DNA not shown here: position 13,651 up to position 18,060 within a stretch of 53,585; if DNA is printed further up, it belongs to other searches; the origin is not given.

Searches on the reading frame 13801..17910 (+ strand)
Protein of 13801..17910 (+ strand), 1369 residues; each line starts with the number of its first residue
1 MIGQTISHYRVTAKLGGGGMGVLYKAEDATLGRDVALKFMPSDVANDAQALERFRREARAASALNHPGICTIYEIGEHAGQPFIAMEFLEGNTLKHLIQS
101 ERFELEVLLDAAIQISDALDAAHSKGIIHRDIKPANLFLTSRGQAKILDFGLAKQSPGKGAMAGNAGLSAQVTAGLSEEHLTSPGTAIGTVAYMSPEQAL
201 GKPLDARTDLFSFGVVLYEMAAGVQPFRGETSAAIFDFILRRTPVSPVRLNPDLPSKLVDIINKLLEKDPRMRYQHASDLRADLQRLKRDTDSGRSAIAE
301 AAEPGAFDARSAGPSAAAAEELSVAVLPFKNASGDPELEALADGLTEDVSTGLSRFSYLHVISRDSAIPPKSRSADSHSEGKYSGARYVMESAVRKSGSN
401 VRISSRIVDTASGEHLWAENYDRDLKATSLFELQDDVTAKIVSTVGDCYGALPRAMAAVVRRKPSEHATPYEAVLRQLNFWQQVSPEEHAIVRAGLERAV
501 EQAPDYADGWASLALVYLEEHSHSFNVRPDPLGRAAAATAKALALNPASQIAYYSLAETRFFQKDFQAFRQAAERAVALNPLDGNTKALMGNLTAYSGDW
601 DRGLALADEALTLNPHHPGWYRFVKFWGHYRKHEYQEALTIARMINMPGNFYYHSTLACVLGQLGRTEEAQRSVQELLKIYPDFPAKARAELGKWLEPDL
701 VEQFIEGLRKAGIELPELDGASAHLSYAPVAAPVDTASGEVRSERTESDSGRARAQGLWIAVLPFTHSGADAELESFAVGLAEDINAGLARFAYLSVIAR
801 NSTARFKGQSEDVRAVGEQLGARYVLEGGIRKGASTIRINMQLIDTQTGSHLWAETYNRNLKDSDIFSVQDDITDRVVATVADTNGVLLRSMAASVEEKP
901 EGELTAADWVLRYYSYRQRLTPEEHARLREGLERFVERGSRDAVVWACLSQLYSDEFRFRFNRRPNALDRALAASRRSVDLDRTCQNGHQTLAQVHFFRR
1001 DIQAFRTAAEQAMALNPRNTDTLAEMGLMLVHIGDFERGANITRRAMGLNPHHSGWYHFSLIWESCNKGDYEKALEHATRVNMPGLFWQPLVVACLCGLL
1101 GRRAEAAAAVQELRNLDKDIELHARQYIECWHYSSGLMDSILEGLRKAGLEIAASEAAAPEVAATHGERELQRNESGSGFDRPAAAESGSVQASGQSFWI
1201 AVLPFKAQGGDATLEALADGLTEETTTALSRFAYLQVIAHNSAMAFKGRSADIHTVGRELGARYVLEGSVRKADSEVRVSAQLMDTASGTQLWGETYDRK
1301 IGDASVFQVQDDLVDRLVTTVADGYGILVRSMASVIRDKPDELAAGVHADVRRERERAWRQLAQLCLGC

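Call 80: search_protein_families(library=pfam, proteins=[window:13801-17910:+], max_evalue=0.0001)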
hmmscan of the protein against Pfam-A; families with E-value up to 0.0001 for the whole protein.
window:13801-17910:+ (1369 aa): 16 families
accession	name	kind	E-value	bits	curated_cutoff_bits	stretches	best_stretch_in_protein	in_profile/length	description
PF00069.31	Pkinase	-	1.1e-46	159.8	31.7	1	9-275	1-253/263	Protein kinase domain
PF07714.23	PK_Tyr_Ser-Thr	-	2.2e-29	103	23.1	1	12-275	4-250/258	Protein tyrosine and serine/threonine kinase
PF04052.18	TolB_N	-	4.2e-14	53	22.4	0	1196-1292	11-106/106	TolB amino-terminal domain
PF13431.12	TPR_17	-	1.9e-12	46.8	24.4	0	497-519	3-25/34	Tetratricopeptide repeat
PF07719.23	TPR_2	-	1.5e-10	40.8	27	0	652-683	2-33/34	Tetratricopeptide repeat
PF13036.11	LpoB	-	8.8e-10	39.1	22.3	0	808-856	88-144/147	Peptidoglycan-synthase activator LpoB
PF01636.29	APH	-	5.5e-08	33.3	23.2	0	97-154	138-198/239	Phosphotransferase enzyme family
PF14559.12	TPR_19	-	6.6e-08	33.2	25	0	534-592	9-67/68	Tetratricopeptide repeat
PF03109.22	ABC1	-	4.4e-07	29.7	22.9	1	43-155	109-216/244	ABC1 atypical kinase-like domain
PF23914.1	TPR_CcmH_CycH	-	1e-06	29.1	42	0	918-1039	25-140/158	Cytochrome c-type biogenesis protein H TPR domain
PF13181.12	TPR_8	-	1.2e-06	28.7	25.7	0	656-683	6-33/34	Tetratricopeptide repeat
PF05643.16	GNA1162-like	-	7e-06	26.2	25.9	0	1269-1321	98-148/185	Putative lipoprotein GNA1162-like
PF17680.6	FlgO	-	1.4e-05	25.4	22.6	0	810-849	76-115/130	FlgO protein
PF13371.12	TPR_9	-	2.1e-05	24.9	35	0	995-1040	4-49/73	Tetratricopeptide repeat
PF13428.12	TPR_14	-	5.3e-05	23.9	23.5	0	593-622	10-39/44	Tetratricopeptide repeat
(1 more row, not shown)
